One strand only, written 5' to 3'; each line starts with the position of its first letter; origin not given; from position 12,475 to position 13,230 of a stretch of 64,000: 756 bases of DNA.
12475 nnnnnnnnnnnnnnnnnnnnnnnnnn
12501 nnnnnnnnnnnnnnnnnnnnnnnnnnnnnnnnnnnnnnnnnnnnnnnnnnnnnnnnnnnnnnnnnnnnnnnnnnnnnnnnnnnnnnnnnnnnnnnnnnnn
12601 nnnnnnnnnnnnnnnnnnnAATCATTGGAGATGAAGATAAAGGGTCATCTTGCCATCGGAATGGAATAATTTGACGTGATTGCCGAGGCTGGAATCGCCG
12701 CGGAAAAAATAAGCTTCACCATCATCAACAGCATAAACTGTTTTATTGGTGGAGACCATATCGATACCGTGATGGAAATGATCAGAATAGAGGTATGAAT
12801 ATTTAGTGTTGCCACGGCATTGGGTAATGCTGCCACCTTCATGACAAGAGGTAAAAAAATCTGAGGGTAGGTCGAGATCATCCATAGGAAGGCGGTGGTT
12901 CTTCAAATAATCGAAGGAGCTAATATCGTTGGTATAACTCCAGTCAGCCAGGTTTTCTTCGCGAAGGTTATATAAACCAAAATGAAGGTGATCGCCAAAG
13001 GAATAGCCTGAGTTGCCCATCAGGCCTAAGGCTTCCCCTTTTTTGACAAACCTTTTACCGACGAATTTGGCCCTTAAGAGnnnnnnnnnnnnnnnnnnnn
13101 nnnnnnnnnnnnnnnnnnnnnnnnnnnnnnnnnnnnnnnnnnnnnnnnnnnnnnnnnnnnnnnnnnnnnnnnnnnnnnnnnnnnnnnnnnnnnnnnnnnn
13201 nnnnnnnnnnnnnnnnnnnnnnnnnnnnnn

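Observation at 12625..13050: Circularly permuted M23/LytM catalytic domain in the hydrolase closing the ftsEX operon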

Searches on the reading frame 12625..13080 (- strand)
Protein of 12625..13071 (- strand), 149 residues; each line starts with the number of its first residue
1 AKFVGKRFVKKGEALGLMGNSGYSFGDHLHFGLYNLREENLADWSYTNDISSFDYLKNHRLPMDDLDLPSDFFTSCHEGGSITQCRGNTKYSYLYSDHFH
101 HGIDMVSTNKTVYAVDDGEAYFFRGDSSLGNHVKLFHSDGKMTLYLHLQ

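Call 29: search_protein_representatives(alignment_id=A2)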
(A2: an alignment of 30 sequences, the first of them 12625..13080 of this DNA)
Query: 30 sequences, 140 profile positions. Proteins with E-value up to 0.001 (for the whole library): 21909; up to 1e-10: 290; up to 1e-30: 16. The best 150 are listed.
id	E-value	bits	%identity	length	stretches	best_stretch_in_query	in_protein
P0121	3.3e-74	264.0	-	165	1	1-140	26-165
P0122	4.4e-70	250.7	-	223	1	1-140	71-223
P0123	2.4e-64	232.1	-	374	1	1-140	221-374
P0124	1.9e-53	196.7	-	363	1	1-140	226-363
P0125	7.1e-44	165.7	-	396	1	1-140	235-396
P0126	6.9e-43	162.5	-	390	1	3-140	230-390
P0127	1.1e-42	161.9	-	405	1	2-140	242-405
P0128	5.5e-39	149.9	-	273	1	2-140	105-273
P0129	1.7e-38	148.3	-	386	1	3-140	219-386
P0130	3.5e-36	140.8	-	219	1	14-140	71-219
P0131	1.4e-35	138.8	-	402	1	4-140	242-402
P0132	2.3e-35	138.2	-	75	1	66-140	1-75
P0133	3.8e-33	131.0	-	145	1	21-140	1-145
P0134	1.1e-32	129.4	-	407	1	8-140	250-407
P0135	1.7e-32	128.9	-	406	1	9-140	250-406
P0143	1.5e-23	99.9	-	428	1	10-140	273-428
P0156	3.5e-19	85.7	-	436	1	10-140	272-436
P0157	4.6e-19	85.3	-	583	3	9-139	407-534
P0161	1.6e-17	80.4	-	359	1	10-140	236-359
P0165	9.3e-17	77.9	-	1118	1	11-140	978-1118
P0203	6.1e-14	68.7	-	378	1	12-140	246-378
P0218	5.5e-13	65.6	-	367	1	6-140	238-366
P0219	5.7e-13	65.6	-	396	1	10-139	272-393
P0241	2.0e-12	63.8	-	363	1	7-140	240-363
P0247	2.8e-12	63.3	-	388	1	4-140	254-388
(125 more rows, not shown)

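Call 41: predict_structure(alignment_id=A2)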
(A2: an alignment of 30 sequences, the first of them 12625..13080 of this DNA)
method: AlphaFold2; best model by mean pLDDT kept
length: 152 residues; sequences in the alignment: 30
mean_pLDDT: 91.4   pTM: 0.88
mean pLDDT of the five models: 91.4, 90.4, 89.8, 88.1, 86.7
residues with pLDDT >= 90: 112; 70-90: 35; 50-70: 5; < 50: 0
segments of 3 or more residues with pLDDT < 50: none
pLDDT, mean of each block of 10 residues (from residue 1): 83 98 91 97 93 92 93 74 86 88 94 97 93 95 97 95
secondary structure, 60 per line:
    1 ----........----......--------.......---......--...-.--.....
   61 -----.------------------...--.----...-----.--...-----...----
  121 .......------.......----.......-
elements in order: E5-12 E17-22 E31-37 H41-46 H56-60 E85-87 E106-108 E114-116 E121-127 E134-140 E145-151

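Call 50: list_cluster_members(proteins=[P0241, P0247, P0218, P0219, P0165, P0156, P0203, P0143, P0125, P0161])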
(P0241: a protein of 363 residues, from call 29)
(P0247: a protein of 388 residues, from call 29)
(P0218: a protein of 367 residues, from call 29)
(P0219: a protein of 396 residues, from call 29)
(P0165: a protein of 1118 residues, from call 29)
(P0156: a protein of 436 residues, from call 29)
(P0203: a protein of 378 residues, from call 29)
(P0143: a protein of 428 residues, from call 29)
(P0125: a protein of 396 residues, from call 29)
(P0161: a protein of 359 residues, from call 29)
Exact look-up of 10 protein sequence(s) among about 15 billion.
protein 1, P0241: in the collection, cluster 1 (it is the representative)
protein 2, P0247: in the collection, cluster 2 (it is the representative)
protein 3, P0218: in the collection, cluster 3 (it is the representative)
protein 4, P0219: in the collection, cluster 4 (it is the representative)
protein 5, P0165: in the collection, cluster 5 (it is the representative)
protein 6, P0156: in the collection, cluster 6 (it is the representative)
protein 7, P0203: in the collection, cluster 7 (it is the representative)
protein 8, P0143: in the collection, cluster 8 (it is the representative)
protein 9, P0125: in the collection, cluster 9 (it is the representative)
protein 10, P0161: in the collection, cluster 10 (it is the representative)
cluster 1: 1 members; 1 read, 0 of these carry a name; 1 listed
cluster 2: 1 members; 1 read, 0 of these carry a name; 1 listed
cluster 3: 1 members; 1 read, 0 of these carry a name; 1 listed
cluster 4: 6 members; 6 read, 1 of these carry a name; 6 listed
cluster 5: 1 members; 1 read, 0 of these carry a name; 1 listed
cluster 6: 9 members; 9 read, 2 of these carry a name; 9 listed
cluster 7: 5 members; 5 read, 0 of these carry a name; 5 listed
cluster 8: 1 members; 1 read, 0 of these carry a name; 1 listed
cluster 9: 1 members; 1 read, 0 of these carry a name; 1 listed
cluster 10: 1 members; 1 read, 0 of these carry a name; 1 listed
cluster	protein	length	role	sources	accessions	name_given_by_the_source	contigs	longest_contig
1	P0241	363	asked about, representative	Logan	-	-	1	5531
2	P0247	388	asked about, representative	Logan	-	-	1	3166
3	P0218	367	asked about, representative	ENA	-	-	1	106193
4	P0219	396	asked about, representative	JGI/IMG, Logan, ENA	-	-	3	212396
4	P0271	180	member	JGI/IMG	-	murein DD-endopeptidase MepM/ murein hydrolase activator NlpD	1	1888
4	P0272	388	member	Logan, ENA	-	-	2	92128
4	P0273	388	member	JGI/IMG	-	-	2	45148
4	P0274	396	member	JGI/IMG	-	-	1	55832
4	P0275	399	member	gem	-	-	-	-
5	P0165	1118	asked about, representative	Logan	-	-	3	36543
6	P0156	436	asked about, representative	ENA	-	-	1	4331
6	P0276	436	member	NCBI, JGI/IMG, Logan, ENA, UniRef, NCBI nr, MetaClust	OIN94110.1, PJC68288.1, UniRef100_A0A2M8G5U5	hypothetical protein CO015_04575 [candidate division WWE3 bacterium ... | M23ase beta-sheet core domain-containing protein n=3 Tax=Katanobacteria TaxID=422282 ... | MAG: hypothetical protein AUJ38_02645 [bacterium CG1_02_42_9]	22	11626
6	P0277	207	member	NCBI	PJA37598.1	hypothetical protein CO181_02860, partial [candidate division WWE3 bacterium ...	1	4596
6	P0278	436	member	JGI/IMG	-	-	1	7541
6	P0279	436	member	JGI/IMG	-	-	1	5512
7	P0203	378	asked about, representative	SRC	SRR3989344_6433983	-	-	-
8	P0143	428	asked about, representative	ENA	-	-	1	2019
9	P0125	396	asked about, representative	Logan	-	-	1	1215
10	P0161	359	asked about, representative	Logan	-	-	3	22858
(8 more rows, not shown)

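Call 51: find_encoding_contigs(protein=P0219, flank=6000, max_places=2)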
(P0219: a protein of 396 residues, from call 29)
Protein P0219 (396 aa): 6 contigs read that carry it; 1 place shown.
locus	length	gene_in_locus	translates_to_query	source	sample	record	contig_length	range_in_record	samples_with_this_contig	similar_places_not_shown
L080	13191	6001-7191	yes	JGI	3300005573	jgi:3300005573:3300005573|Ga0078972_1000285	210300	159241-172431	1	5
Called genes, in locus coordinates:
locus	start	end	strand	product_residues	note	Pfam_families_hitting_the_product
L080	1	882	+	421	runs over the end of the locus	PF02403:Seryl_tRNA_N, PF00587:tRNA-synt_2b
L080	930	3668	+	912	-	PF07517:SecA_DEAD, PF01043:SecA_PP_bind, PF21090:P-loop_SecA, PF07516:SecA_SW, PF02810:SEC-C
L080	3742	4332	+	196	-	PF00293:NUDIX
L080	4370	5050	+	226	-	PF00005:ABC_tran, PF13304:AAA_21 (faint)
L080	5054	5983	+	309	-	PF18075:FtsX_ECD, PF02687:FtsX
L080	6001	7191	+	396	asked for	PF11932:DUF3450 (faint), PF01551:Peptidase_M23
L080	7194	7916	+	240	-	-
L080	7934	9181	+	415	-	PF22694:CtpB_N-like, PF00595:PDZ, PF13180:PDZ_2, PF17820:PDZ_6, PF03572:Peptidase_S41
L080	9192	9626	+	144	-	PF01281:Ribosomal_L9_N, PF03948:Ribosomal_L9_C (weak)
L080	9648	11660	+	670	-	-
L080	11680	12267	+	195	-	PF04011:LemA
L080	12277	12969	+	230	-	-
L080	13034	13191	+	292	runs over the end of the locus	PF01435:Peptidase_M48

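Call 52: fold_search(model_id=the predicted structure, library=pdb)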
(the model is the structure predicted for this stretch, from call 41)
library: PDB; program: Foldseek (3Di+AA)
matches with E <= 10: 110; with E <= 0.001: 0
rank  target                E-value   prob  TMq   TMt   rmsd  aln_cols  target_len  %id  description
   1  4u0x_D                9.4e-01  0.07  0.14  0.07   8.3        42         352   17  Structure of ADC-7 beta-lactamase in complex with boronic acid inhibitor S02030 (released 2014-11-19)
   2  4ffh_D                1.1e+00  0.02  0.15  0.07  15.5       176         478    6  Crystal Structure of Levan Fructotransferase D54N mutant from Arthrobacter ureafaciens in complex with sucrose (released 2012-07-18)
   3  4ffh_A                1.2e+00  0.02  0.14  0.07  15.2       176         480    7  Crystal Structure of Levan Fructotransferase D54N mutant from Arthrobacter ureafaciens in complex with sucrose (released 2012-07-18)
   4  7sl4_B                1.4e+00  0.01  0.14  0.05  22.0       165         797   12  Full-length insulin receptor bound with site 2 binding deficient mutant insulin (B-L17R) -- asymmetric conformation (released 2022-03-30)
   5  4u0t_H                1.6e+00  0.04  0.13  0.06   7.2        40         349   20  Crystal structure of ADC-7 beta-lactamase (released 2014-11-19)
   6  4ffi_C                2.0e+00  0.02  0.14  0.06  15.3       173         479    7  Crystal Structure of Levan Fructotransferase D54N mutant from Arthrobacter ureafaciens in complex with levanbiose (released 2012-07-18)
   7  3mh8_B                2.4e+00  0.13  0.16  0.13   4.5        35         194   11  Crystal structure of LprG from Mycobacterium tuberculosis (released 2010-09-01)
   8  6k2z_B                2.8e+00  0.02  0.18  0.19  15.8       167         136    9  Human Galectin-14 with lactose (released 2020-06-17)
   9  8cuk_A                3.2e+00  0.03  0.12  0.06  13.9        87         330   17  X-ray Structure of the WD40 domain of HOPS subunit Vps11 from Yeast (released 2022-05-25)
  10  8xlf_A                3.2e+00  0.01  0.18  0.02  14.9       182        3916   12  Structure of chimeric RyR (released 2024-10-30)
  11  8fqw_A                3.5e+00  0.01  0.12  0.07   8.2        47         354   15  ADC-30 in complex with boronic acid transition state inhibitor MB076 (released 2023-07-05)
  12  4ffg_A                3.5e+00  0.01  0.13  0.08  15.1       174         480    7  Crystal Structure of Levan Fructotransferase from Arthrobacter ureafaciens in complex with DFA-IV (released 2012-07-18)
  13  6pwl_D                3.7e+00  0.01  0.12  0.07   8.5        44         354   16  ADC-7 in complex with boronic acid transition state inhibitor LP06 (released 2020-10-21)
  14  2izo_C                4.2e+00  0.06  0.17  0.11   9.3        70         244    4  Structure of an Archaeal PCNA1-PCNA2-FEN1 Complex (released 2006-09-06)
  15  3lx2_A                4.2e+00  0.06  0.17  0.11  10.4        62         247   16  Crystal Structure analysis of PCNA from Thermococcus kodakaraensis tk0582 (released 2011-01-26)
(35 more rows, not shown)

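Call 53: find_homologous_proteins(query=P0219, max_evalue=1e-10)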
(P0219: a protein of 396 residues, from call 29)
Query P0219 (396 aa): 4185 proteins with E <= 1e-10 among 8000 candidates; the best 120 are listed.
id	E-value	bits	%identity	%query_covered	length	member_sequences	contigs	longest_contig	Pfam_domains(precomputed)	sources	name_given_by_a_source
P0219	2.9e-246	834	100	100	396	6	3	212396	PF11932.14,PF01551.30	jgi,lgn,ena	-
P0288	9.3e-119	415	53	98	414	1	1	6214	PF01551.30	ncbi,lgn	-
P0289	1.5e-88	316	45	95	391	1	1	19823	PF01551.30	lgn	-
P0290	3.6e-57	212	37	97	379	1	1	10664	PF01551.30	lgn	-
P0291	1.1e-56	211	36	97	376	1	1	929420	PF01551.30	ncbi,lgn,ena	-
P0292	2.5e-56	210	36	98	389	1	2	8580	PF01551.30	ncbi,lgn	-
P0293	5.8e-55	205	36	98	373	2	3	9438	PF01551.30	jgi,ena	-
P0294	2.6e-54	203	36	98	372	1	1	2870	PF01551.30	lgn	-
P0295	8.8e-54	201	36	98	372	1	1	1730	PF01551.30,PF24568.2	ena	-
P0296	1.7e-52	197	37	95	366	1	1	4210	PF01551.30,PF24568.2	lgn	-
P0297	2.9e-52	196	37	90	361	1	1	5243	PF01551.30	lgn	-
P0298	1.0e-51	195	37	90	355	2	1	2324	PF01551.30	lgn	-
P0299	2.2e-51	193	34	81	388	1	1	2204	PF01551.30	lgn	-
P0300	7.3e-51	192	36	98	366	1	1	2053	PF01551.30,PF27881.1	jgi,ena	-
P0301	1.9e-49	187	35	98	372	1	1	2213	PF01551.30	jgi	-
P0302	2.6e-49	187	34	98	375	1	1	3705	PF01551.30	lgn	-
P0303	2.0e-48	184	36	100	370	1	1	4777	PF01551.30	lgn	-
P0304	4.8e-48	182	38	82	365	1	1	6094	PF01551.30,PF24568.2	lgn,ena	-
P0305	6.3e-48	182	36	91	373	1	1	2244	PF01551.30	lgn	-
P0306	7.4e-48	182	31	99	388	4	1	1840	PF01551.30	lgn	-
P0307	1.8e-47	181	35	95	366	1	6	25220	PF01551.30,PF24568.2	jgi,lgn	-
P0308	3.0e-47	180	34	92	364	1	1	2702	PF01551.30,PF24568.2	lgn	-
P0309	4.4e-47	179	35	90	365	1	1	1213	PF01551.30,PF24568.2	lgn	-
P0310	1.5e-46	178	36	97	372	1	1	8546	PF01551.30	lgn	-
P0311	3.7e-46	176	34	100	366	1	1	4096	PF01551.30,PF24568.2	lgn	-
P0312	6.3e-46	176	34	97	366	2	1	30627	PF01551.30,PF24568.2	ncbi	-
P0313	8.9e-46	175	36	97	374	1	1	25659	PF01551.30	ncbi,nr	ncbi:MAG: Peptidase [Candidatus Berkelbacteria bacterium]|nr:Peptidase [Candidatus Berkelbacteria ba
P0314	9.0e-46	175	34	96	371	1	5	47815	PF01551.30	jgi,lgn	-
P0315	1.1e-45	175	34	90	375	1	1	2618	PF01551.30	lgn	-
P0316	1.8e-45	174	35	98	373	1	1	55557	PF01551.30,PF24568.2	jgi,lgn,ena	-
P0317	6.0e-45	172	34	98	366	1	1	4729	PF01551.30,PF24568.2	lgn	-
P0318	9.2e-45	172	36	88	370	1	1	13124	PF01551.30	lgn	-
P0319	2.1e-44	171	35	97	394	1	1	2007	PF01551.30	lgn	-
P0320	5.2e-44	169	34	94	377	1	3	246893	PF01551.30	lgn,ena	-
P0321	7.9e-44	169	36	98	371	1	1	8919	PF01551.30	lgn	-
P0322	7.9e-44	169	35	95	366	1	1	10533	PF01551.30,PF24568.2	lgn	-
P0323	1.4e-43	168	33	95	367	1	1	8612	PF01551.30,PF24568.2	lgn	-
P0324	2.1e-43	167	33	98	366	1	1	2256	PF01551.30,PF24568.2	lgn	-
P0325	8.0e-43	165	34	99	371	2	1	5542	PF01551.30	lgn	-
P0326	1.2e-42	165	35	88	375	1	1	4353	PF01551.30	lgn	-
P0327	1.0e-41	162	36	99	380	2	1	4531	PF01551.30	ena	-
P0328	4.5e-41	160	32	79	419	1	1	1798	PF01551.30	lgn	-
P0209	8.2e-38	149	44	32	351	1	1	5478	PF01551.30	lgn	-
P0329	1.8e-34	138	32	86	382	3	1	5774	PF01551.30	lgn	-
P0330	7.5e-31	126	30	90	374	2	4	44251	PF01551.30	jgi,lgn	jgi:septal ring factor EnvC (AmiA/AmiB activator)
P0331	1.1e-29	122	29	99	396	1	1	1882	PF01551.30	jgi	-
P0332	5.0e-29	120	25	98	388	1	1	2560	PF01551.30,PF24568.2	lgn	-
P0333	6.0e-29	120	28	100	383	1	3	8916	PF01551.30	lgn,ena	-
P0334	1.3e-27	115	26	96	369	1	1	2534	PF11932.14,PF01551.30,PF24568.2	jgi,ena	-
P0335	1.6e-27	115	26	99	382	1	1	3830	PF01551.30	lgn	-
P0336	6.1e-27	113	24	91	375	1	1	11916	PF11932.14,PF01551.30,PF24568.2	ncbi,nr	ncbi:MAG: peptidoglycan DD-metalloendopeptidase family protein [Syntrophomonadaceae bacterium]|nr:pe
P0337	6.1e-27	113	28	92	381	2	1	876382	PF01551.30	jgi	jgi:septal ring factor EnvC (AmiA/AmiB activator)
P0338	1.2e-26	112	73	10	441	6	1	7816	PF01551.30,PF24568.2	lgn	-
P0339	1.3e-26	112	24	91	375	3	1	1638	PF11932.14,PF01551.30,PF24568.2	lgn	-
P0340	1.4e-26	112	73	10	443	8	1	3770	PF01551.30,PF24568.2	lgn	-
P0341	3.7e-26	111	28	85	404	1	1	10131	PF01551.30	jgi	-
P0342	1.6e-25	108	28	96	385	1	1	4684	PF01551.30,PF24568.2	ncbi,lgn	-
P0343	2.9e-25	108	28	97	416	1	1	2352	PF01551.30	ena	-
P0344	1.1e-24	106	23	89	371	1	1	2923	PF01551.30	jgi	-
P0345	1.4e-24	105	24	98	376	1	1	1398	PF01551.30,PF24568.2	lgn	-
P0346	2.6e-24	104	24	72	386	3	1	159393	PF01551.30,PF24568.2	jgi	-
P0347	3.0e-24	104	27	96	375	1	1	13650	PF01551.30,PF24568.2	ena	-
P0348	7.1e-24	103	23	81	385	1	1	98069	PF01551.30,PF24568.2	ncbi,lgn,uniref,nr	ncbi:Septal ring factor EnvC, activator of murein hydrolases AmiA and AmiB [Thermosyntropha lipolyti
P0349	1.7e-23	102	26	96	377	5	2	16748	PF01551.30,PF24568.2,PF07889.18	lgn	-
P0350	3.0e-23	101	26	96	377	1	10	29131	PF01551.30,PF24568.2,PF07889.18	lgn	-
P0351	3.0e-23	101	23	96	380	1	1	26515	PF01551.30,PF24568.2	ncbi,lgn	ncbi:MAG: murein hydrolase activator EnvC family protein [Deltaproteobacteria bacterium]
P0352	4.1e-23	100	26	97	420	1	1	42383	PF01551.30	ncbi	-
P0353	6.7e-23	100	27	98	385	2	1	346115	PF01551.30,PF24568.2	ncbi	ncbi:MAG: murein hydrolase activator EnvC family protein [Bacillota bacterium]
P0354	1.1e-22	99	25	97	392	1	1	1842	PF01551.30,PF24568.2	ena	-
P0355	1.2e-22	99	27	98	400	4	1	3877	PF01551.30,PF24568.2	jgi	jgi:peptidoglycan hydrolase CwlO-like protein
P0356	1.6e-22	99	27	87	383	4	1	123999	PF01551.30,PF24568.2,PF24161.2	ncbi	-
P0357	2.4e-22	98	25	99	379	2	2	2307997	PF01551.30,PF24568.2,PF28019.1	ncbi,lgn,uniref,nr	ncbi:septal ring factor EnvC (AmiA/AmiB activator) [Keratinibaculum paraultunense]|uniref:Septal rin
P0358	4.1e-22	97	29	97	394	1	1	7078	PF01551.30,PF27881.1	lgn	-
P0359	4.5e-22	97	23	96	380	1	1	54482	PF01551.30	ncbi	-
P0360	4.5e-22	97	23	96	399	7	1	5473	PF01551.30,PF04518.18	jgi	-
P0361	6.0e-22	97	60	12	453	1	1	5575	PF01551.30,PF24568.2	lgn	-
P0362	7.6e-22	96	23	97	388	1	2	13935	PF11932.14,PF01551.30,PF24568.2,PF24161.2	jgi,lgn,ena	-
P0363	1.4e-21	95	25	97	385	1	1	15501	PF01551.30,PF24568.2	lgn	-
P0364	1.7e-21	95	66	11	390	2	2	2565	PF27870.1,PF01551.30,PF24568.2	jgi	jgi:murein DD-endopeptidase MepM/ murein hydrolase activator NlpD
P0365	2.2e-21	95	24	90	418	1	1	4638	PF01551.30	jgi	jgi:murein DD-endopeptidase MepM/ murein hydrolase activator NlpD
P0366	2.8e-21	94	26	85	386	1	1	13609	PF01551.30,PF24568.2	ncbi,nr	ncbi:peptidoglycan DD-metalloendopeptidase family protein [bacterium]|nr:peptidoglycan DD-metalloend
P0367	3.0e-21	94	23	98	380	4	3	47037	PF01551.30,PF24568.2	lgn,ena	-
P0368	3.5e-21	94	39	26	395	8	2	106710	PF01551.30,PF24568.2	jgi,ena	-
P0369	3.6e-21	94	23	97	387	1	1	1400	PF01551.30,PF24568.2,PF07889.18,PF24161.2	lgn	-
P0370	4.6e-21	94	26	87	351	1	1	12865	PF11932.14,PF01551.30,PF24568.2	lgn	-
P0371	4.6e-21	94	57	11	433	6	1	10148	PF01551.30,PF24568.2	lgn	-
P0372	4.7e-21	94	26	99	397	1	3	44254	PF11932.14,PF01551.30,PF24568.2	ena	-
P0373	5.3e-21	94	28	96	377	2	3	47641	PF01551.30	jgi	jgi:murein DD-endopeptidase MepM/ murein hydrolase activator NlpD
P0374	5.7e-21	93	25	97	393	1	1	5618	PF01551.30,PF24568.2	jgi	-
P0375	8.1e-21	93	25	97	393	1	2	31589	PF01551.30,PF24568.2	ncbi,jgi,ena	jgi:murein DD-endopeptidase MepM/ murein hydrolase activator NlpD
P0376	9.4e-21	93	25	97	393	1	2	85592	PF01551.30,PF24568.2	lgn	-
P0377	9.8e-21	93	25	97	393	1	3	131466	PF01551.30,PF24568.2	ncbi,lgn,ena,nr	ncbi:hypothetical protein ES705_01027 [subsurface metagenome]|nr:peptidoglycan DD-metalloendopeptida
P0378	1.0e-20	93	25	97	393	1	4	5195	PF01551.30,PF24568.2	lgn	-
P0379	1.2e-20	92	25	97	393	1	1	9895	PF01551.30,PF24568.2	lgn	-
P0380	1.2e-20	92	25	98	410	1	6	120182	PF01551.30,PF24568.2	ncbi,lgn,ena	ncbi:MAG: peptidoglycan DD-metalloendopeptidase family protein [Patescibacteria group bacterium]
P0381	1.3e-20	92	25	97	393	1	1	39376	PF01551.30,PF24568.2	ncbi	-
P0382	1.3e-20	92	24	75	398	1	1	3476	PF01551.30,PF24568.2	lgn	-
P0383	1.3e-20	92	53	14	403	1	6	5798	PF01551.30,PF24568.2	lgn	-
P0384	1.3e-20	92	65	10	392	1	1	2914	PF01551.30,PF24568.2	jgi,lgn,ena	-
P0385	1.3e-20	92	25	97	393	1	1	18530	PF01551.30,PF24568.2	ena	-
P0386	1.5e-20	92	66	11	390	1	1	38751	PF01551.30,PF24568.2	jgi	jgi:murein DD-endopeptidase MepM/ murein hydrolase activator NlpD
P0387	1.6e-20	92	25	99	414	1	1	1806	PF01551.30,PF24568.2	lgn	-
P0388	1.7e-20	92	24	97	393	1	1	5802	PF01551.30,PF24568.2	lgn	-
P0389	1.8e-20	92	25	97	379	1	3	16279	PF01551.30,PF24568.2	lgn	-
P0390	1.8e-20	92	24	97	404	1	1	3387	PF01551.30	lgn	-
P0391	2.0e-20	92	76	10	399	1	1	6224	PF01551.30,PF24568.2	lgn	-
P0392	2.2e-20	92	24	90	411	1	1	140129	PF01551.30,PF24568.2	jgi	jgi:murein DD-endopeptidase MepM/ murein hydrolase activator NlpD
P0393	2.2e-20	91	24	100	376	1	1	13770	PF01551.30,PF24568.2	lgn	-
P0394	2.3e-20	91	42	15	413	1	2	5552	PF01551.30,PF06810.18,PF24568.2,PF28019.1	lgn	-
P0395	2.4e-20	91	28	83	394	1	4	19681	PF01551.30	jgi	jgi:murein DD-endopeptidase MepM/ murein hydrolase activator NlpD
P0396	2.4e-20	91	66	10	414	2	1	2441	PF01551.30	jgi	jgi:murein DD-endopeptidase MepM/ murein hydrolase activator NlpD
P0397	2.4e-20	91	23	99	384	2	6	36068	PF01551.30,PF24568.2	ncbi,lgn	ncbi:MAG: murein hydrolase activator EnvC family protein [Bacillota bacterium]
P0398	2.4e-20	91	25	97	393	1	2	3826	PF01551.30,PF24568.2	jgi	-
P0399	2.7e-20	91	23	96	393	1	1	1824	PF01551.30,PF24568.2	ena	-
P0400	2.7e-20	91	69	10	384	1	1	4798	PF01551.30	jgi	jgi:murein DD-endopeptidase MepM/ murein hydrolase activator NlpD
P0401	2.8e-20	91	26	91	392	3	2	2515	PF01551.30,PF24568.2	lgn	-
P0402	2.8e-20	91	65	10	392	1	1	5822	PF01551.30,PF24568.2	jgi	jgi:murein DD-endopeptidase MepM/ murein hydrolase activator NlpD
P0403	2.9e-20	91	68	10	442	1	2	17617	PF01551.30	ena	-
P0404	3.0e-20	91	27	74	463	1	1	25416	PF01551.30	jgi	jgi:murein DD-endopeptidase MepM/ murein hydrolase activator NlpD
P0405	3.1e-20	91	26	96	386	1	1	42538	PF01551.30,PF24568.2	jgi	jgi:murein DD-endopeptidase MepM/ murein hydrolase activator NlpD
